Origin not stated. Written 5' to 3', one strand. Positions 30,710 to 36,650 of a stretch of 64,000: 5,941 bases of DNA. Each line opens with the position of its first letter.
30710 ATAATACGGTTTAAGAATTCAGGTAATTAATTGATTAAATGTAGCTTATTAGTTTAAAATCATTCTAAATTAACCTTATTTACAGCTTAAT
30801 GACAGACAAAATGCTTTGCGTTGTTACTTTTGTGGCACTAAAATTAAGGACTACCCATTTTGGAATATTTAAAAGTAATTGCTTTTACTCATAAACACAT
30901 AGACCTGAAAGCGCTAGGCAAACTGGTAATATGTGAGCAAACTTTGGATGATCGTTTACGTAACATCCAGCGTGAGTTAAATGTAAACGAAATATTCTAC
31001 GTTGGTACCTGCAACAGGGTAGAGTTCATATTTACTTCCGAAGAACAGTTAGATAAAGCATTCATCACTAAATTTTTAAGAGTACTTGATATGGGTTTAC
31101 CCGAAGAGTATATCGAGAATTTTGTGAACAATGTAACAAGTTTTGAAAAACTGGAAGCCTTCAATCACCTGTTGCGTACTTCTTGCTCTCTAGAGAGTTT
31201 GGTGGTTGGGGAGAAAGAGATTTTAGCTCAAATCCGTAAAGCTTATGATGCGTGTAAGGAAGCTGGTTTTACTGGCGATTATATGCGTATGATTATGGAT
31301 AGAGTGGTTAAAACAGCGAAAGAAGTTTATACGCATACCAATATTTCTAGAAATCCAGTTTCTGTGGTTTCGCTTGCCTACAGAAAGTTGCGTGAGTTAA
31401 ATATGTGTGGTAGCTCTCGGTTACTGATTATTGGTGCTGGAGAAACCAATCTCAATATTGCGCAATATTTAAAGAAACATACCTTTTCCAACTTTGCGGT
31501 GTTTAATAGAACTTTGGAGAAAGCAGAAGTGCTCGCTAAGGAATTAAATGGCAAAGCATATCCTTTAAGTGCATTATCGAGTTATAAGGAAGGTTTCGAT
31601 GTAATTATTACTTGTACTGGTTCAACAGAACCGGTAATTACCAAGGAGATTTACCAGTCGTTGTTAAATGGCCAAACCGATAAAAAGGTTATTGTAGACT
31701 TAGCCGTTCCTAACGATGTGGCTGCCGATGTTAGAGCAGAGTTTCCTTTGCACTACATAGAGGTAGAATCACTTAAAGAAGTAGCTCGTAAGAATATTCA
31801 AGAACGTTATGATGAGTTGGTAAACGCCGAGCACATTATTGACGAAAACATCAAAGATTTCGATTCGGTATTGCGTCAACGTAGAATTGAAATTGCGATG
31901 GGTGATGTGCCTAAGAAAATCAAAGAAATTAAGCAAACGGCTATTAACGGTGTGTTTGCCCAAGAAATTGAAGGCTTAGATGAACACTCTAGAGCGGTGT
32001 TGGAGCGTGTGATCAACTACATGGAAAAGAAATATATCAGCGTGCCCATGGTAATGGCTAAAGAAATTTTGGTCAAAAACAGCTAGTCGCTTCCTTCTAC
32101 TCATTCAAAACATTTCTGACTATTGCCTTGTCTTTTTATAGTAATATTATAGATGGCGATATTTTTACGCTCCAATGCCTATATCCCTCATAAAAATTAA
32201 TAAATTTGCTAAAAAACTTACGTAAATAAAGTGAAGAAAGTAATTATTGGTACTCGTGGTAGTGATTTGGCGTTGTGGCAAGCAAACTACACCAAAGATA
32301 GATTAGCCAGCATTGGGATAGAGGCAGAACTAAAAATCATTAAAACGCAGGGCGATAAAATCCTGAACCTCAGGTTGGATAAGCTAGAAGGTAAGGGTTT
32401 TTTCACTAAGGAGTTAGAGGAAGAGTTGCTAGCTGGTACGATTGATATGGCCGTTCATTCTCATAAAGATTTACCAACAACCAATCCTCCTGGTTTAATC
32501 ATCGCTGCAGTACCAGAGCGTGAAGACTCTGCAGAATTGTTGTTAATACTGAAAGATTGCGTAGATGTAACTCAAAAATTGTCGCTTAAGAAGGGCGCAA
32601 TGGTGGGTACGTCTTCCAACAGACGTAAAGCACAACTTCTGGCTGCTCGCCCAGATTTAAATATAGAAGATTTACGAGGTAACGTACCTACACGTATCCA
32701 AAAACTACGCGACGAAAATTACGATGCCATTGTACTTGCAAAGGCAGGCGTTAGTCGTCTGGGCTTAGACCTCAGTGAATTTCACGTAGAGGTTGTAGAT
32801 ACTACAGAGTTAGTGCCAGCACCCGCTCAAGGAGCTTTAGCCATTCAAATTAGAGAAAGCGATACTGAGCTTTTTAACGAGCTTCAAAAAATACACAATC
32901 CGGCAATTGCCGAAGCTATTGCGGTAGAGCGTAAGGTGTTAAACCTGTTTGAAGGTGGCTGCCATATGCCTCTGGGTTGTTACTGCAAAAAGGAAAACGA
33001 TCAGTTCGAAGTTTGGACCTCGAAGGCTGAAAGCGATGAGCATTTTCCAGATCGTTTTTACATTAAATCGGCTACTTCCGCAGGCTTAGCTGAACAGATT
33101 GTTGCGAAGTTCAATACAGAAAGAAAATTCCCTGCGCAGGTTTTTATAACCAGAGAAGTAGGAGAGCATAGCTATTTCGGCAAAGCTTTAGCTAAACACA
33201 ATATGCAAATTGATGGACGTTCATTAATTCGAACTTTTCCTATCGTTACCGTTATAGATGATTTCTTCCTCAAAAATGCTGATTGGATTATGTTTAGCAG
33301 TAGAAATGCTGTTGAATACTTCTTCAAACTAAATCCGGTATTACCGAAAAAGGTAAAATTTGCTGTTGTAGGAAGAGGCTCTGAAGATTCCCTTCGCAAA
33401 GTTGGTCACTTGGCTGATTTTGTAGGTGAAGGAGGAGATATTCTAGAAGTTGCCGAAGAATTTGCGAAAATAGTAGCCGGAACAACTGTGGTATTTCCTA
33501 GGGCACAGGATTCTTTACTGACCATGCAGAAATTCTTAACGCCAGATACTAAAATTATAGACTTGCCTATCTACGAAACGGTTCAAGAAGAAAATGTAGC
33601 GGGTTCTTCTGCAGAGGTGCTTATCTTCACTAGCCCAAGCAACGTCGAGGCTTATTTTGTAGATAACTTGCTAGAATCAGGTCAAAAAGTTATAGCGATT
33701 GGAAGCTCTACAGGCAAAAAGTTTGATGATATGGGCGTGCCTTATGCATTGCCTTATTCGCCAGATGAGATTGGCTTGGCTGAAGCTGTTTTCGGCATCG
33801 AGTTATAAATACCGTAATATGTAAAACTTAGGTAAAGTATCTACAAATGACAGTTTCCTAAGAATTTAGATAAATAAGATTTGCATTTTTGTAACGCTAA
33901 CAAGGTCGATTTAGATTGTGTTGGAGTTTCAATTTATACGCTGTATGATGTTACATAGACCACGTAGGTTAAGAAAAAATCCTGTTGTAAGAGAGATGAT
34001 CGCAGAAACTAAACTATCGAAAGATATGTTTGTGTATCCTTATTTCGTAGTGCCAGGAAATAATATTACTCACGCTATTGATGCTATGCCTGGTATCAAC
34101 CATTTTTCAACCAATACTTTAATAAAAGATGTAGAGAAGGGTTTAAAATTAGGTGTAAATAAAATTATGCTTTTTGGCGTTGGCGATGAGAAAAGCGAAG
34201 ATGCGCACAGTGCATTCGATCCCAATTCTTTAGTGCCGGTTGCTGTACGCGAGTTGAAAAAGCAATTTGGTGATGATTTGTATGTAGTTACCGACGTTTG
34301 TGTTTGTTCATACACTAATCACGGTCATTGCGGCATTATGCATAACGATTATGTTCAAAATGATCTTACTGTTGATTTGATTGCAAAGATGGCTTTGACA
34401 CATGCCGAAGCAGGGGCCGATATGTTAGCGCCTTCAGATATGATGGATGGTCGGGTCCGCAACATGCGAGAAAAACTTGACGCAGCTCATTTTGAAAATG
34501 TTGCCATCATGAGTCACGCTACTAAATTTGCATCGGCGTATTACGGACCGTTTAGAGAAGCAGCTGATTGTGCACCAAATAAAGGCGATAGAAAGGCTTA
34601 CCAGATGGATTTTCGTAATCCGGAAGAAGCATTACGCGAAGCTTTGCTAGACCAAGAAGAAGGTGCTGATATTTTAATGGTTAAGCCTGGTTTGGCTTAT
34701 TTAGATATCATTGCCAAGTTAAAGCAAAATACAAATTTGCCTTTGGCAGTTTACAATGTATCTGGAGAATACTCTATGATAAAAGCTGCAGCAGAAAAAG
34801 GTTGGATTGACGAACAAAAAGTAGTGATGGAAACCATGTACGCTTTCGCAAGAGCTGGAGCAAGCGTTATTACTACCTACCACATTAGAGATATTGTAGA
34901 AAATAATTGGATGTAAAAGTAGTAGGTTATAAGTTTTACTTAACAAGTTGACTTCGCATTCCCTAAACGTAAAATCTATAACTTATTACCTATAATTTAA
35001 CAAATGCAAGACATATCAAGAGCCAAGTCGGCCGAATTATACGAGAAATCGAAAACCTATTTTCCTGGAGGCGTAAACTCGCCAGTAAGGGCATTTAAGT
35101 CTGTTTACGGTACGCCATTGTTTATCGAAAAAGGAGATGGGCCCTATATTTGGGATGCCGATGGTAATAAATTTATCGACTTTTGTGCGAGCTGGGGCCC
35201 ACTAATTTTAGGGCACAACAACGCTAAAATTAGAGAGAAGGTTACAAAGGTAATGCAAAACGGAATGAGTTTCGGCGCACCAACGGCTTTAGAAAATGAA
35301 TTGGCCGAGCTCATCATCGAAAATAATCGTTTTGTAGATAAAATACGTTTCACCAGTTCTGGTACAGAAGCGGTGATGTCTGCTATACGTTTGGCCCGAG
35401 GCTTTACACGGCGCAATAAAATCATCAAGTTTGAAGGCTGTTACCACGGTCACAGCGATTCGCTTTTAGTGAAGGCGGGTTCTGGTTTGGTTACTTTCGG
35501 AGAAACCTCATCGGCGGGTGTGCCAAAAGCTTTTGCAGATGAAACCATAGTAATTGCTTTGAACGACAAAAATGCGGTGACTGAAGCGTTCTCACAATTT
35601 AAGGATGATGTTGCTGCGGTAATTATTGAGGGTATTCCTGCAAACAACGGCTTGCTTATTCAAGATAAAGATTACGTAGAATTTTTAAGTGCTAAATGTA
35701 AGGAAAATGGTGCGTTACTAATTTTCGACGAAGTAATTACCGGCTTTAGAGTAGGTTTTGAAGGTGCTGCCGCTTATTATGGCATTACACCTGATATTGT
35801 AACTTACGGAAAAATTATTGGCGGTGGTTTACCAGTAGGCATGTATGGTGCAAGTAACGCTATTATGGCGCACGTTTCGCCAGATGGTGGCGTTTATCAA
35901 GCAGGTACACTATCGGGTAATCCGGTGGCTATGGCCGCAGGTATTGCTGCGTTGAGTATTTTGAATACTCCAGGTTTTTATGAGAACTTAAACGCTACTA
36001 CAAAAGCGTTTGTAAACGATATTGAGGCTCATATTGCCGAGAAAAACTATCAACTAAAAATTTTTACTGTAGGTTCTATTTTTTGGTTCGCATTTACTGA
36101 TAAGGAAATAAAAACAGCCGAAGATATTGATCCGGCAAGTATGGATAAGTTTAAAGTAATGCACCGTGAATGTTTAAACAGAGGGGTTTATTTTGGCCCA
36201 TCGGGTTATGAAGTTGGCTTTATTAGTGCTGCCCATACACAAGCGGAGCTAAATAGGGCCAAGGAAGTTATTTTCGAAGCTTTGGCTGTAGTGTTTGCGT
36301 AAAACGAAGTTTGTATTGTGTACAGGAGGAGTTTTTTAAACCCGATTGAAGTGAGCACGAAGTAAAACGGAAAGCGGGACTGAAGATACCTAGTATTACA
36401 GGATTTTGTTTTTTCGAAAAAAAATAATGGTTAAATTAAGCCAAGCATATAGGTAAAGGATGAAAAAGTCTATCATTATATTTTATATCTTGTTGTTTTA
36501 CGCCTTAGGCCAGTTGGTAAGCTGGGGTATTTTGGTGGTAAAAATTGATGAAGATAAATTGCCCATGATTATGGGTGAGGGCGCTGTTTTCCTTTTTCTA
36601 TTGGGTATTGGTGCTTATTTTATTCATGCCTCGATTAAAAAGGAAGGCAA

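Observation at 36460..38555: Three-component regulator embedded in the heme biosynthesis cluster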

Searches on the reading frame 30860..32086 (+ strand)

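Call 5: search_protein_families(library=pfam, proteins=[window:30860-32086:+], max_evalue=0.01)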
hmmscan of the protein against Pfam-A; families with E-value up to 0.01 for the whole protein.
window:30860-32086:+ (408 aa): 5 families
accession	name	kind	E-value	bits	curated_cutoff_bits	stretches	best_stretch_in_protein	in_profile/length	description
PF05201.20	GlutR_N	-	6e-33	114.2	27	1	7-160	1-151/151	Glutamyl-tRNAGlu reductase, N-terminal domain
PF01488.26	Shikimate_DH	-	3.3e-28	98.9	24.3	1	182-308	9-138/138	Shikimate / quinate 5-dehydrogenase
PF00745.25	GlutR_dimer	-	2.4e-06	28.2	22.9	1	323-402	2-79/99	Glutamyl-tRNAGlu reductase, dimerisation domain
PF02423.21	OCD_Mu_crystall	-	0.00022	20.8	24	1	180-264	124-214/314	Ornithine cyclodeaminase/mu-crystallin family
PF03807.23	F420_oxidored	-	0.0051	17.8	21.6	0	189-283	3-93/94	NADP oxidoreductase coenzyme F420-dependent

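Call 6: search_protein_families(library=ncbifam, proteins=[window:30860-32086:+], max_evalue=0.01)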
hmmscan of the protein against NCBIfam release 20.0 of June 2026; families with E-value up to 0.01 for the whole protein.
window:30860-32086:+ (408 aa): 21 families
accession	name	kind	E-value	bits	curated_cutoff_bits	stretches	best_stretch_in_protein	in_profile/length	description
TIGR01035.1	hemA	equivalog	5.2e-76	256.2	209.55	1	6-402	3-395/416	glutamyl-tRNA reductase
NF000744.0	PRK00045.1-3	equivalog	2.4e-61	207.9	429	1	5-402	4-404/447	glutamyl-tRNA reductase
NF000750.0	PRK00045.3-4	equivalog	2.8e-37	128.7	289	1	8-403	7-394/439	glutamyl-tRNA reductase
NF000752.0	PRK00045.4-2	equivalog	2e-36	126.1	381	1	5-397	12-374/412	glutamyl-tRNA reductase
NF000751.1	PRK00045.4-1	equivalog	3.1e-28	99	478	1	7-380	14-358/426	glutamyl-tRNA reductase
NF010548.0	PRK13940.1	equivalog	1.9e-23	83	469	1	41-402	40-391/414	glutamyl-tRNA reductase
NF001909.0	PRK00676.1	equivalog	7.4e-20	71.3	478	1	47-344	47-322/338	glutamyl-tRNA reductase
TIGR00507.1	aroE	equivalog_domain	1.5e-09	37.4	200.2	1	175-270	106-205/270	shikimate dehydrogenase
NF006802.0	PRK09310.1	equivalog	5.6e-09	35.3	598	1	185-253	332-398/477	bifunctional 3-dehydroquinate dehydratase/shikimate dehydrogenase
NF001310.0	PRK00258.1-2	equivalog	2.9e-07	29.9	221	1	185-272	121-213/279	shikimate dehydrogenase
NF001319.0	PRK00258.3-3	equivalog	3.2e-07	29.7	252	1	175-253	112-192/279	shikimate dehydrogenase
NF005603.0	PRK07340.1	equivalog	4.7e-06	26.1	266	1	177-263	119-208/307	delta(1)-pyrroline-2-carboxylate reductase family protein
NF004793.0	PRK06141.1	equivalog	4.7e-05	22.5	322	1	185-264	125-208/314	bifunctional Delta(1)-pyrroline-2-carboxylate/Delta(1)-piperideine-2-carboxylate reductase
NF001316.0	PRK00258.2-5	equivalog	0.00063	19.1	247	1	186-254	114-178/263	shikimate dehydrogenase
NF001312.0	PRK00258.1-4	equivalog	0.00067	19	295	1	186-248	128-192/285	shikimate dehydrogenase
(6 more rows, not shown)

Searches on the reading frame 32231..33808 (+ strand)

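Call 5: search_protein_families(library=pfam, proteins=[window:32231-33808:+], max_evalue=0.01)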
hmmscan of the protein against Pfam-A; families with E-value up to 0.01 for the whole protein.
window:32231-33808:+ (525 aa): 3 families
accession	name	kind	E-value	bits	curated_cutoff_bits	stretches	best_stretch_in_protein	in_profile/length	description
PF01379.25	Porphobil_deam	-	1.2e-74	250.8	22.1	1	5-214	2-205/207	Porphobilinogen deaminase, dipyromethane cofactor binding domain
PF02602.20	HEM4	-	7.5e-22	78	27.5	1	347-508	38-221/231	Uroporphyrinogen-III synthase HemD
PF03900.20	Porphobil_deamC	-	4.9e-05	24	26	1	229-257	3-31/74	Porphobilinogen deaminase, C-terminal domain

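Call 6: search_protein_families(library=ncbifam, proteins=[window:32231-33808:+], max_evalue=0.01)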
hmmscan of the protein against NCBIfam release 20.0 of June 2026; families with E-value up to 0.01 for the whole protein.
window:32231-33808:+ (525 aa): 11 families
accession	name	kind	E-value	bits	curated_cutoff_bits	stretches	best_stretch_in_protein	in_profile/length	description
TIGR00212.1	hemC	equivalog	1.7e-88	296.5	164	1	5-272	2-265/293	hydroxymethylbilane synthase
NF002202.0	PRK01066.1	equivalog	9.4e-32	110.1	251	1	4-213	21-221/241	hydroxymethylbilane synthase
NF004593.0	PRK05928.4-2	equivalog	4.4e-16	59.1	275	2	304-475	5-190/247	uroporphyrinogen-III synthase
NF004586.0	PRK05928.2-4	equivalog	2.7e-14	53.2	401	1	303-455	4-156/240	uroporphyrinogen-III synthase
NF004592.0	PRK05928.4-1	equivalog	1.4e-12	47.7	332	1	304-503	4-214/237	uroporphyrinogen-III synthase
NF004594.0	PRK05928.4-3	equivalog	3.2e-11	43.1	365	2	303-477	3-179/237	uroporphyrinogen-III synthase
NF004583.0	PRK05928.1-5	equivalog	6.2e-09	35.7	432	1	347-475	55-194/250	uroporphyrinogen-III synthase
NF004591.0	PRK05928.3-6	equivalog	1e-07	31.7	341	1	440-519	32-107/229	uroporphyrinogen-III synthase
NF004590.0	PRK05928.3-2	equivalog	7.7e-06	25.7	330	1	346-500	30-186/209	uroporphyrinogen-III synthase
NF004587.0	PRK05928.2-5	equivalog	1.1e-05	25.1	246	1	440-503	29-91/245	uroporphyrinogen-III synthase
NF005411.0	PRK06975.1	equivalog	0.0013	17.1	414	1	349-395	58-105/660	fused uroporphyrinogen-III synthase HemD/membrane protein HemX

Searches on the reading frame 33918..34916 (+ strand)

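Call 5: search_protein_families(library=pfam, proteins=[window:33918-34916:+], max_evalue=0.01)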
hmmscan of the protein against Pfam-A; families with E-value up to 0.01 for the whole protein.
window:33918-34916:+ (332 aa): 1 family
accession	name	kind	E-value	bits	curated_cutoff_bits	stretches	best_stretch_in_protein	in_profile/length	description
PF00490.27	ALAD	-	3.2e-138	460.6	24.6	1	13-327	2-315/317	Delta-aminolevulinic acid dehydratase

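Call 6: search_protein_families(library=ncbifam, proteins=[window:33918-34916:+], max_evalue=0.01)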
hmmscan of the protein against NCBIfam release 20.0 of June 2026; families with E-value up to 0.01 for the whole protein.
window:33918-34916:+ (332 aa): 2 families
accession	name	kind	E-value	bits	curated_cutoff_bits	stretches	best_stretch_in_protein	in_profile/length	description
NF006762.1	PRK09283.1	equivalog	1.4e-138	461.7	297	1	10-328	3-322/327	porphobilinogen synthase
NF009923.0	PRK13384.1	equivalog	1e-114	383.4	507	1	11-328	7-322/327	porphobilinogen synthase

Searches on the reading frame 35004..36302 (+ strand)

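Call 5: search_protein_families(library=pfam, proteins=[window:35004-36302:+], max_evalue=0.01)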
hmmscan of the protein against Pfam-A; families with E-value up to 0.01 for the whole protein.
window:35004-36302:+ (432 aa): 1 family
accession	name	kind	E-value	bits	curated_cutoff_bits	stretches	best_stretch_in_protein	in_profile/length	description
PF00202.27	Aminotran_3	-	2.6e-70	237.6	30.5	1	37-404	9-378/403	Aminotransferase class-III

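Call 6: search_protein_families(library=ncbifam, proteins=[window:35004-36302:+], max_evalue=0.01)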
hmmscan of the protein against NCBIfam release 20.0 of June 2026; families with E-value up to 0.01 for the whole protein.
window:35004-36302:+ (432 aa): 69 families (the best 25 are shown)
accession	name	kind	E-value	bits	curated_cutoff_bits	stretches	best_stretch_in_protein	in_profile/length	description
NF000818.0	PRK00062.1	subfamily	7.8e-177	588.3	398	1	7-427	4-424/429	glutamate-1-semialdehyde 2,1-aminomutase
TIGR00713.1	hemL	equivalog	6.3e-164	545.6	527.3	1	8-426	1-419/423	glutamate-1-semialdehyde 2,1-aminomutase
NF009055.0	PRK12389.1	equivalog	1.9e-134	448.6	637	1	6-427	3-425/431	glutamate-1-semialdehyde 2,1-aminomutase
NF001864.0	PRK00615.1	equivalog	4.6e-114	381.3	706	1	7-431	5-430/433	glutamate-1-semialdehyde aminotransferase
NF041362.1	GntE_guanitoxin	equivalog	1.9e-95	319.9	525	1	7-418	6-424/426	guanitoxin biosynthesis PLP-dependent transaminase GntE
NF005453.0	PRK07046.1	subfamily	2.9e-57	194.2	425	1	8-428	29-449/453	transaminase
NF004856.0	PRK06209.1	equivalog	8.4e-55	186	486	1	8-429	10-415/450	glutamate-1-semialdehyde 2,1-aminomutase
TIGR00707.1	argD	subfamily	6e-51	173.4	410.05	1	35-366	7-331/381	acetylornithine/succinylornithine family transaminase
NF005993.0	PRK08117.1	subfamily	2.2e-46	158.4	574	1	36-402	24-398/433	aspartate aminotransferase family protein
NF002797.0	PRK02936.1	equivalog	1.6e-45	155.5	496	1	37-352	11-315/385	acetylornithine transaminase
NF002325.0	PRK01278.1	subfamily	4.2e-44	150.8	372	1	37-343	13-314/395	acetylornithine transaminase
NF002874.0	PRK03244.1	equivalog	2.4e-43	148.4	457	1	32-342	19-321/399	acetylornithine transaminase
NF045491.1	LysJ_Sulfobales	equivalog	2.8e-43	148.3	700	1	39-347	12-310/386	[LysW]-aminoadipate semialdehyde/glutamate semialdehyde transaminase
NF004426.0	PRK05769.1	equivalog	3.1e-41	141.6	552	2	201-349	220-364/441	acetyl ornithine aminotransferase family protein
NF004718.0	PRK06062.1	subfamily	2e-40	138.7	472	1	37-429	38-448/454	hypothetical protein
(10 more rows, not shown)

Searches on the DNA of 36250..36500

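Call 14: search_rna_families(source=window, start=36250, end=36500, threshold=evalue, max_evalue=1, show_alignments=2)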
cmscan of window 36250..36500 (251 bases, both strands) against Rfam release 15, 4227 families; matches with E-value up to 1: 1.
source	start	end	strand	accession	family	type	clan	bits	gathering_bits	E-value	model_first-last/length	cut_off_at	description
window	36334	36385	+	RF01705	Flavo-1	Gene; sRNA;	-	33.1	42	1.4e-05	1-76/76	no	Flavo-1 RNA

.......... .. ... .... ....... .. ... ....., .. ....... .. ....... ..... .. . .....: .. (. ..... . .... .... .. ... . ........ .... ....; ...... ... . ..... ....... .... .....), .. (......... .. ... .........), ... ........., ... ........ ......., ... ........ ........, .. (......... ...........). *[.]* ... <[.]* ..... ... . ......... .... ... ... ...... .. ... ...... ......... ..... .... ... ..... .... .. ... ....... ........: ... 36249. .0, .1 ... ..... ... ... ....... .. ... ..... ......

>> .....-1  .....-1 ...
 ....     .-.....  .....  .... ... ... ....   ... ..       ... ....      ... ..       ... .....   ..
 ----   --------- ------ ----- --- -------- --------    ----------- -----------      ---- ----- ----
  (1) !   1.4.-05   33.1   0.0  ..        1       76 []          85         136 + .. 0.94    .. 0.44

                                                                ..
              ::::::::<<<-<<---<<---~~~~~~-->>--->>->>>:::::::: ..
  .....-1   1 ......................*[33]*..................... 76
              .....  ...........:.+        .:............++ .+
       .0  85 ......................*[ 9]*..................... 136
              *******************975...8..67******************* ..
